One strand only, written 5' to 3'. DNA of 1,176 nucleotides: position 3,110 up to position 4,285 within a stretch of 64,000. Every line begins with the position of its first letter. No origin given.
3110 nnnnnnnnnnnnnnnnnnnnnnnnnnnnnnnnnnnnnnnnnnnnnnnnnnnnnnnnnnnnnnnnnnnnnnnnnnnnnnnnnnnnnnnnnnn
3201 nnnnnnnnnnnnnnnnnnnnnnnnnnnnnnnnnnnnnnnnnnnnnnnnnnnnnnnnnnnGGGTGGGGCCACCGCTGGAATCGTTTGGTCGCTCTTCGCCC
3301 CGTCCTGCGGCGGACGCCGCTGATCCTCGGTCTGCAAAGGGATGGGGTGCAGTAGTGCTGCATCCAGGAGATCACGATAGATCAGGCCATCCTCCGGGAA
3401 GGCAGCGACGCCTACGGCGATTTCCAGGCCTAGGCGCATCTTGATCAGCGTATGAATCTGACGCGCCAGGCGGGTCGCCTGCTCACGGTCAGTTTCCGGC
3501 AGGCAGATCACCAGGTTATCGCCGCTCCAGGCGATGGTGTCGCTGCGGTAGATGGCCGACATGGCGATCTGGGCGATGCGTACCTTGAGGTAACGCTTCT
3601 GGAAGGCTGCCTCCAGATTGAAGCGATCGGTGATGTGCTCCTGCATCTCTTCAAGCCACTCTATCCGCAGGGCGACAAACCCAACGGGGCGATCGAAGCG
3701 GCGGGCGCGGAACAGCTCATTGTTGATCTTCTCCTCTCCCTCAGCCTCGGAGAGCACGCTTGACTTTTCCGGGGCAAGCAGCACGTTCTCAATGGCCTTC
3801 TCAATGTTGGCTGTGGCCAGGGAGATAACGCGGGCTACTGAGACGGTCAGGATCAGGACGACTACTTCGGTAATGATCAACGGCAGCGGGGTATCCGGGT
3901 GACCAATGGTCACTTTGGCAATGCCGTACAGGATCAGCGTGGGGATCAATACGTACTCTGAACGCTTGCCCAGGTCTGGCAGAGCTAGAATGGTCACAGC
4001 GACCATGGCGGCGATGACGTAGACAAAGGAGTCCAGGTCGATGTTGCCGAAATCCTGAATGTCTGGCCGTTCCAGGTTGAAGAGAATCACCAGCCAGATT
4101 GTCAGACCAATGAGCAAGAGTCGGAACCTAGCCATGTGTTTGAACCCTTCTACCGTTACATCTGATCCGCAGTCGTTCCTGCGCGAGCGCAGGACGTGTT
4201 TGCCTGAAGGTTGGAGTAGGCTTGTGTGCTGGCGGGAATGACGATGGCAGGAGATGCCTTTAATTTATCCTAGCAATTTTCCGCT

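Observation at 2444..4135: YdaK-like module (4 TM + dead GGDEF) fused to the priming phosphoglycosyl transferase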

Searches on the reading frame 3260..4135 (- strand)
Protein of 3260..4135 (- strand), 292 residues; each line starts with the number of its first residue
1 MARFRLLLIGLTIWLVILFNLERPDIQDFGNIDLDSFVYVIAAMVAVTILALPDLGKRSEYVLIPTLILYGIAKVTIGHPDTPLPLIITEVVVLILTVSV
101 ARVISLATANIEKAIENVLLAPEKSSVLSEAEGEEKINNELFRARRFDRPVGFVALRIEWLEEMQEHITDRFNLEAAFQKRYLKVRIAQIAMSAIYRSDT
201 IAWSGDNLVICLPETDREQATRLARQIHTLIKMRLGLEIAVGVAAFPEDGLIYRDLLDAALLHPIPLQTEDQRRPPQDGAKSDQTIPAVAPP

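Call 5: find_homologous_proteins(query=window:3260-4135:-, max_evalue=0.001)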
Query seq(292 aa) (292 aa): 5 proteins with E <= 0.001 among 3841 candidates.
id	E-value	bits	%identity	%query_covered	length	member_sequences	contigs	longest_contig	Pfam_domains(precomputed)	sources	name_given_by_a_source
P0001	1.7e-73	266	47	100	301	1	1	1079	-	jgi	-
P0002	1.6e-61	226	47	89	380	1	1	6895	-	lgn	-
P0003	1.4e-53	200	43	81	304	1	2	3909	-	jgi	jgi:hypothetical protein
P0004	4.0e-53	199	40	96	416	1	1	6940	-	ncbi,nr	ncbi:MAG: hypothetical protein GYB66_05740, partial [Chloroflexi bacterium]|nr:hypothetical protein 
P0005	1.0e-45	174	38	91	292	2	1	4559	-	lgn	-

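Call 8: find_encoding_contigs(protein=P0002, flank=7000, max_places=3)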
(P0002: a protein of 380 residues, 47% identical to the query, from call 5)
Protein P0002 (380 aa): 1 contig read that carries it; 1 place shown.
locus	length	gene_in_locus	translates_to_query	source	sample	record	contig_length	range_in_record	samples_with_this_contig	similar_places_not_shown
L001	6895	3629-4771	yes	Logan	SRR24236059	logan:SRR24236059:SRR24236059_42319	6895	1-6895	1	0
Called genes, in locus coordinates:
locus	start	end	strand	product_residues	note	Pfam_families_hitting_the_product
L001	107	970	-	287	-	PF00226:DnaJ, PF01556:DnaJ_C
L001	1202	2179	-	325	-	PF01073:3Beta_HSD, PF01370:Epimerase, PF02719:Polysacc_synt_2, PF04321:RmlD_sub_bind, PF07993:NAD_binding_4, PF13460:NAD_binding_10 (weak), PF16363:GDP_Man_Dehyd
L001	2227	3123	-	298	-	PF02353:CMAS, PF03848:TehB (weak), PF13489:Methyltransf_23, PF05175:MTS, PF13847:Methyltransf_31, PF08241:Methyltransf_11, PF08242:Methyltransf_12, PF13649:Methyltransf_25, +2 more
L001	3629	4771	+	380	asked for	-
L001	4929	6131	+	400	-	PF13506:Glyco_transf_21, PF13641:Glyco_tranf_2_3, PF00535:Glycos_transf_2, PF13632:Glyco_trans_2_3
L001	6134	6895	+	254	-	?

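Call 9: find_encoding_contigs(protein=P0004, flank=7000, max_places=3)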
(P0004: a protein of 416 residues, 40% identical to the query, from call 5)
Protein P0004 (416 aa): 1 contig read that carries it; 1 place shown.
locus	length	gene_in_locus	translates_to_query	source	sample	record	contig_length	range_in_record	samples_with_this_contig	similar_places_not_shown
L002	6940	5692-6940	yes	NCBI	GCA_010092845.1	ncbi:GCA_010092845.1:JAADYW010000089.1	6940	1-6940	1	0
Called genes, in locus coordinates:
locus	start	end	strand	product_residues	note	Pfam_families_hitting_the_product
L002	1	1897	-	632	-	PF08239:SH3_3 (faint)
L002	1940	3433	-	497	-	PF04932:Wzy_C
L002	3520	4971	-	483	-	PF00990:GGDEF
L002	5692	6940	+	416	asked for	?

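Call 10: find_encoding_contigs(protein=P0005, flank=7000, max_places=3)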
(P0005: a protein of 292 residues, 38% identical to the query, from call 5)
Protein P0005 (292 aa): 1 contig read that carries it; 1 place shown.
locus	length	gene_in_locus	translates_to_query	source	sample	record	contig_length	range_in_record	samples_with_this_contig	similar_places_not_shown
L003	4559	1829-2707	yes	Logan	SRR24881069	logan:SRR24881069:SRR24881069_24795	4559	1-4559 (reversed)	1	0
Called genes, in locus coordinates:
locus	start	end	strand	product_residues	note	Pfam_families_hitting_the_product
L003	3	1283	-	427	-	?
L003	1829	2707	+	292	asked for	-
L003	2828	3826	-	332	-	PF05343:Peptidase_M42, PF04389:Peptidase_M28 (weak), PF01546:Peptidase_M20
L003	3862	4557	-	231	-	?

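Call 11: find_encoding_contigs(protein=P0003, flank=7000, max_places=3)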
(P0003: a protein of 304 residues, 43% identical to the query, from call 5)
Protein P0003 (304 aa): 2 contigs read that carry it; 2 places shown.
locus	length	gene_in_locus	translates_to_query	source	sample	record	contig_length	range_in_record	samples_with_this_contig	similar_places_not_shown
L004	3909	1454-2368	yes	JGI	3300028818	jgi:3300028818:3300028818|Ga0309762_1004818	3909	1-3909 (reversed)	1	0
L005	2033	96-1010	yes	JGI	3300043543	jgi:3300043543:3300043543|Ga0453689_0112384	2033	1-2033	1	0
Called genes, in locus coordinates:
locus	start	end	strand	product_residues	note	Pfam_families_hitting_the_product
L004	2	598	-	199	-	?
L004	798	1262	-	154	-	-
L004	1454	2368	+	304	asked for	-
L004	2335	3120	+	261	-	PF02397:Bac_transf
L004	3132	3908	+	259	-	?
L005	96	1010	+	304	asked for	-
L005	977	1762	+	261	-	PF02397:Bac_transf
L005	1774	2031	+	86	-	?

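Call 36: predict_structure(alignment_id=A2)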
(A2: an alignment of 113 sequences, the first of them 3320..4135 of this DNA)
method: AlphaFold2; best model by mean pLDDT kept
length: 272 residues; sequences in the alignment: 113
mean_pLDDT: 81.7   pTM: 0.59
mean pLDDT of the five models: 81.7, 80.9, 80.9, 80.7, 79.2
residues with pLDDT >= 90: 88; 70-90: 139; 50-70: 41; < 50: 4
segments of 3 or more residues with pLDDT < 50: 270-272
pLDDT, mean of each block of 10 residues (from residue 1): 76 78 56 77 88 82 91 84 84 91 86 69 69 92 93 87 53 67 86 88 91 93 92 86 92 92 72 39
secondary structure, 60 per line:
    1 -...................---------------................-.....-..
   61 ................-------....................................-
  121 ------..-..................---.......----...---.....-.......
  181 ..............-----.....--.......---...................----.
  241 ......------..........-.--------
elements in order: H2-20 H36-51 H53-57 H59-76 H84-119 H130-147 E151-157 H168-172 H174-194 E200-204 E207-213 H217-235 E240-246 H253-262

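Call 49: search_protein_representatives(alignment_id=A3)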
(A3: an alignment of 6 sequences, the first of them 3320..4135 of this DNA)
Query: 6 sequences, 304 profile positions. Proteins with E-value up to 0.001 (for the whole library): 4835; up to 1e-10: 678; up to 1e-30: 142. The best 150 are listed.
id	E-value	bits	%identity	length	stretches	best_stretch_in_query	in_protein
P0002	4.3e-127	439.5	-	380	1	1-300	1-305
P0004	9.0e-127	438.5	-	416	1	1-301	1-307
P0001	9.4e-127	438.4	-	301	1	1-304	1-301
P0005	5.5e-118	409.6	-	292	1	1-297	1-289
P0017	1.6e-105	368.7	-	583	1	1-287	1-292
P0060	4.8e-94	331.0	-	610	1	1-279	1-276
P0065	2.4e-90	318.9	-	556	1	1-301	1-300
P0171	6.9e-89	314.1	-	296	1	1-274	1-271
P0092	4.4e-83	295.0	-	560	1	1-280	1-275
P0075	2.5e-78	279.4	-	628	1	1-276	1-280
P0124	4.9e-77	275.2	-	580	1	1-282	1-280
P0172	2.6e-76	272.8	-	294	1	1-277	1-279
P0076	2.8e-76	272.7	-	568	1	1-275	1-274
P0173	4.1e-76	272.1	-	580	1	1-282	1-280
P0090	8.6e-74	264.5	-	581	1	1-276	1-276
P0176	5.1e-63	229.1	-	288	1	1-283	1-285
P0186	1.5e-50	188.2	-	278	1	1-274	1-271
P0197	9.4e-42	159.3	-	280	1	1-269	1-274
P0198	6.4e-41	156.5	-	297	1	1-269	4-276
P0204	7.0e-38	146.6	-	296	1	2-269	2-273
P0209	2.7e-37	144.6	-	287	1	1-273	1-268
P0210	2.7e-37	144.6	-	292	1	1-277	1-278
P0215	2.7e-36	141.4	-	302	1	1-286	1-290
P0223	8.7e-36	139.7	-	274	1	1-274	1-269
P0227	2.0e-35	138.5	-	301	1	1-270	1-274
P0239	2.1e-34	135.2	-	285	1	1-270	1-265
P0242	2.6e-34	134.9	-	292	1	6-267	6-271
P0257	3.9e-33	131.0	-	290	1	10-266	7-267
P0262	1.1e-32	129.5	-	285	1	1-273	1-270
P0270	2.6e-32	128.3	-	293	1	1-267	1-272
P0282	2.0e-31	125.4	-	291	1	1-267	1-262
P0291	6.6e-31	123.7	-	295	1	1-269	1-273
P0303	1.8e-30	122.3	-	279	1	1-272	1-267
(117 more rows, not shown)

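Call 50: list_cluster_members(proteins=[P0171, P0176, P0186, P0197, P0209, P0223, P0239, P0262, P0282, P0303])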
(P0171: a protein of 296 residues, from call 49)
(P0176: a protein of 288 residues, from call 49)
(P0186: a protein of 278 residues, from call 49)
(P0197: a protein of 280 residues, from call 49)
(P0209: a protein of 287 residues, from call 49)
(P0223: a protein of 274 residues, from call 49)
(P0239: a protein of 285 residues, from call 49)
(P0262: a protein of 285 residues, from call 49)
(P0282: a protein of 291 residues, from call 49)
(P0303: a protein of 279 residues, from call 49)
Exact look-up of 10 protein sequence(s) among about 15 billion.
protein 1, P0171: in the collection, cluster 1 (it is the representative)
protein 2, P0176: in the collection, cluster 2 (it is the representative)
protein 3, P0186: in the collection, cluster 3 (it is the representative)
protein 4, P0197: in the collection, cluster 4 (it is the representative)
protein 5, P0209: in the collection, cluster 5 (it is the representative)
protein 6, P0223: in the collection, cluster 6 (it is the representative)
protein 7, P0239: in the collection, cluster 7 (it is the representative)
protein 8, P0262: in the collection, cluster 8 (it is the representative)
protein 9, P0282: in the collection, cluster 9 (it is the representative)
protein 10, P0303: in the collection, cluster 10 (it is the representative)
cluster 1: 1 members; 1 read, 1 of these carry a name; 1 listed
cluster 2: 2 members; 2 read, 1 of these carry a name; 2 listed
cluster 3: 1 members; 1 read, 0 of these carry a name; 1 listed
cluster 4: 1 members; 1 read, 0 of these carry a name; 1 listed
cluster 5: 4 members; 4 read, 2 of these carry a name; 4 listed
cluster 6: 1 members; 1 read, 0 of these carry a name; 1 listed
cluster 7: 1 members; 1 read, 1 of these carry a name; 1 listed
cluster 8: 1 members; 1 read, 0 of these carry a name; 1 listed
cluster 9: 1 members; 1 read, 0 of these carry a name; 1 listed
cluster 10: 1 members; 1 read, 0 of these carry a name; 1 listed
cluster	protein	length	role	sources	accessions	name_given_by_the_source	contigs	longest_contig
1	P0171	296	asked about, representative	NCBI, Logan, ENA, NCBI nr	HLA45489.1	MAG TPA: hypothetical protein VJZ27_18715 [Aggregatilineales bacterium] | hypothetical protein [Aggregatilineales bacterium]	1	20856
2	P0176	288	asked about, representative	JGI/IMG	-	GGDEF domain-containing protein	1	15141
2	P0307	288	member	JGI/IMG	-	-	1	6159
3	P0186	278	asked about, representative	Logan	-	-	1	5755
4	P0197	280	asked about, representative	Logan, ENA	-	-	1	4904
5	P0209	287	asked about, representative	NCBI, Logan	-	-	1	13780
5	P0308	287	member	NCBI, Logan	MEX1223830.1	MAG: hypothetical protein WEA31_04700 [Pirellulales bacterium]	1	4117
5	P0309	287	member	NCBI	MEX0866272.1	MAG: hypothetical protein WD030_02870 [Pirellulales bacterium]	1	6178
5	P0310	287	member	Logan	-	-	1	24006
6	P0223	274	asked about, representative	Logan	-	-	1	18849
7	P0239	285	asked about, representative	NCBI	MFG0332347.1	MAG: hypothetical protein ACF8TS_03200 [Maioricimonas sp. JB049]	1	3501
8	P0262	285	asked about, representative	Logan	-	-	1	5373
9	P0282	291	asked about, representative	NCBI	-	-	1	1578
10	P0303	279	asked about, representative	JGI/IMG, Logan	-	-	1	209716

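Call 52: find_encoding_contigs(protein=P0303, flank=8000, max_places=1)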
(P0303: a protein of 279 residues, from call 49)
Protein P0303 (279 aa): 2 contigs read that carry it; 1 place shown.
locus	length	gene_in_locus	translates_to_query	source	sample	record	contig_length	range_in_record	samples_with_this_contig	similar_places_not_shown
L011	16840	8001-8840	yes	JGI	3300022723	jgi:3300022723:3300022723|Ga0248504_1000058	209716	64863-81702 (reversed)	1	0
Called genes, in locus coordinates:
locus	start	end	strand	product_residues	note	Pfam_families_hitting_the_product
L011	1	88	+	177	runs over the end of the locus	PF00571:CBS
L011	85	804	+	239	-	PF01170:UPF0020 (faint), PF02353:CMAS (faint), PF06325:PrmA (weak), PF13847:Methyltransf_31 (weak), PF08241:Methyltransf_11 (faint), PF13649:Methyltransf_25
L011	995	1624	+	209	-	PF08281:Sigma70_r4_2, PF04545:Sigma70_r4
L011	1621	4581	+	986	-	PF00069:Pkinase, PF07714:PK_Tyr_Ser-Thr, PF00069:Pkinase, PF13424:TPR_12 (faint), PF00515:TPR_1 (faint), PF07719:TPR_2 (faint), PF13181:TPR_8 (faint)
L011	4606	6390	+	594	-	-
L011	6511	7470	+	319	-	PF10370:Rv2993c-like_N, PF01557:FAA_hydrolase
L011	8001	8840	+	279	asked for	-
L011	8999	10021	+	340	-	PF01522:Polysacc_deac_1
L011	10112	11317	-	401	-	PF02563:Poly_export, PF22461:SLBB_2 (faint)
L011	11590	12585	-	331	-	-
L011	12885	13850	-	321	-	PF13085:Fer2_3, PF13183:Fer4_8 (weak)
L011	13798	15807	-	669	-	PF00890:FAD_binding_2, PF07992:Pyr_redox_2 (faint), PF02910:Succ_DH_flav_C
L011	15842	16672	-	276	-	-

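Call 53: find_encoding_contigs(protein=P0171, flank=8000, max_places=1)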
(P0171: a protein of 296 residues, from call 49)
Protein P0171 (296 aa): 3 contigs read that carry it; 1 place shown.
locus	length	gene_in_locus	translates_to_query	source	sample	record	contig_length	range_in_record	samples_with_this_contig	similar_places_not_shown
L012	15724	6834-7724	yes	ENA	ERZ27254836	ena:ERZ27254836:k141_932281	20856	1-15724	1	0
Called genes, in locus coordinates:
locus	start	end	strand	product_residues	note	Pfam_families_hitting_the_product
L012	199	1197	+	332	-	PF01073:3Beta_HSD, PF01370:Epimerase, PF02719:Polysacc_synt_2, PF16363:GDP_Man_Dehyd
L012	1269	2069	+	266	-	PF01061:ABC2_membrane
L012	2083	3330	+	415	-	PF00005:ABC_tran, PF13304:AAA_21 (faint), PF14524:Wzt_C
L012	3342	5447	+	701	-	-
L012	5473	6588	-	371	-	PF13439:Glyco_transf_4, PF13579:Glyco_trans_4_4, PF00534:Glycos_transf_1, PF20706:GT4-conflict, PF13692:Glyco_trans_1_4, PF13524:Glyco_trans_1_2 (faint)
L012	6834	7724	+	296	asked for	-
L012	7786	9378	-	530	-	PF01943:Polysacc_synt, PF13440:Polysacc_synt_3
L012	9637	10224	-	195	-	-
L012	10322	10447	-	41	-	-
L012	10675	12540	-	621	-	-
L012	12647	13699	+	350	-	PF00535:Glycos_transf_2, PF10111:Glyco_tranf_2_2, PF13641:Glyco_tranf_2_3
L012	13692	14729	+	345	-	PF00535:Glycos_transf_2, PF10111:Glyco_tranf_2_2, PF13641:Glyco_tranf_2_3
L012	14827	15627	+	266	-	PF00456:Transketolase_N, PF13292:DXP_synthase_N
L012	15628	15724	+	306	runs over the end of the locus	PF02779:Transket_pyr, PF02780:Transketolase_C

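Call 63: find_related_loci(query=A3, collection=genome_contigs, flank=10000)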
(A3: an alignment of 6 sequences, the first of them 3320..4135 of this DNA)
Query A3 (272 aa) in genome_contigs; peptide patterns used: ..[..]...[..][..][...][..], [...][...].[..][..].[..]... (x = any residue, [..] = any of these).
69 stretches matched a pattern; 29 encode a relative of the query (tblastn E <= 1e-3); 29 distinct loci.
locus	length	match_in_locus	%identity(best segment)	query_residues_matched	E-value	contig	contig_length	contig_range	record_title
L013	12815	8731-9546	81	1-272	2e-148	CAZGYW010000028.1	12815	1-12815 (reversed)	MAG TPA_asm: uncultured Anaerolineae bacterium isolate binchicken_co43_326 genome assembly, contig: NODE_8749_length_128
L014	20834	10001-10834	56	1-270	2e-92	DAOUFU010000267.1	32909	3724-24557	MAG TPA_asm: Anaerolineae bacterium isolate R24_102 k131_397685, whole genome shotgun sequence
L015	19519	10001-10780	44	1-260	2e-72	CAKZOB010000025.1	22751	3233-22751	MAG TPA_asm: uncultured Anaerolineales bacterium isolate SRR5214706_bin.22_CONCOCT_v1.1_MAG genome assembly, contig: ERZ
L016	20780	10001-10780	44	1-260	7e-71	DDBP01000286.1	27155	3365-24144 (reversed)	MAG TPA_asm: Anaerolineales bacterium UBA2029 UBA2029_contig_860, whole genome shotgun sequence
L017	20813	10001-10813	45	1-261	8e-70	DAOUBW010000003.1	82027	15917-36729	MAG TPA_asm: Anaerolineae bacterium isolate H71_754 k91_250125, whole genome shotgun sequence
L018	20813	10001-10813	44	1-261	6e-69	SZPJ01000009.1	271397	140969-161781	Chloroflexi bacterium CFX3 ZYPT4scaffold_35, whole genome shotgun sequence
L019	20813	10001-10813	44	1-261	4e-69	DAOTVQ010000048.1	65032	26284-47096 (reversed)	MAG TPA_asm: Anaerolineae bacterium isolate H110_66 510315, whole genome shotgun sequence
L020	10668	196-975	44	1-260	3e-69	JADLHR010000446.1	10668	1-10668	MAG: Anaerolineae bacterium isolate SJ484 c_000000857296, whole genome shotgun sequence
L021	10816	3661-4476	42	1-272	9e-69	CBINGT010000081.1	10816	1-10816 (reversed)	MAG TPA_asm: uncultured Anaerolineae bacterium isolate SRR16817034_concoct_75 genome assembly, contig: ERZ27393559.1876,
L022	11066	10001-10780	45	1-260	7e-68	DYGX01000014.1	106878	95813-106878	MAG TPA_asm: Thermoflexus sp. isolate BE2012_2_66_22 Afr_mines_BE2012_99_length_106878_cov_8_463486, whole genome shotgu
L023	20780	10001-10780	45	1-260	5e-67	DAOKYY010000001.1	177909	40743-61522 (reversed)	MAG TPA_asm: Aggregatilineaceae bacterium isolate AMR_MDS_0036 NODE_43_length_177909_cov_15.590012, whole genome shotgun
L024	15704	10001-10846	46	1-272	1e-66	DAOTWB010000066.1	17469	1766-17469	MAG TPA_asm: Anaerolineae bacterium isolate H112_101 k137_1748177, whole genome shotgun sequence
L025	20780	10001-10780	43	1-260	1e-66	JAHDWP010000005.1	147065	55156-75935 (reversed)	MAG: Anaerolineae bacterium isolate CHL4 NODE_358_length_147065_cov_24.742432, whole genome shotgun sequence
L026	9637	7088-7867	44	1-260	3e-66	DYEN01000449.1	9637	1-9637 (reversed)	MAG TPA_asm: Anaerolinea sp. isolate Tomsk_5_66_7 Tomsk_k141_62785, whole genome shotgun sequence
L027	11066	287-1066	43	1-260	4e-66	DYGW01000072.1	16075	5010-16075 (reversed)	MAG TPA_asm: Thermoflexus sp. isolate BE2012_66_11 Afr_mines_BE2012_1698_length_16075_cov_4_404744, whole genome shotgun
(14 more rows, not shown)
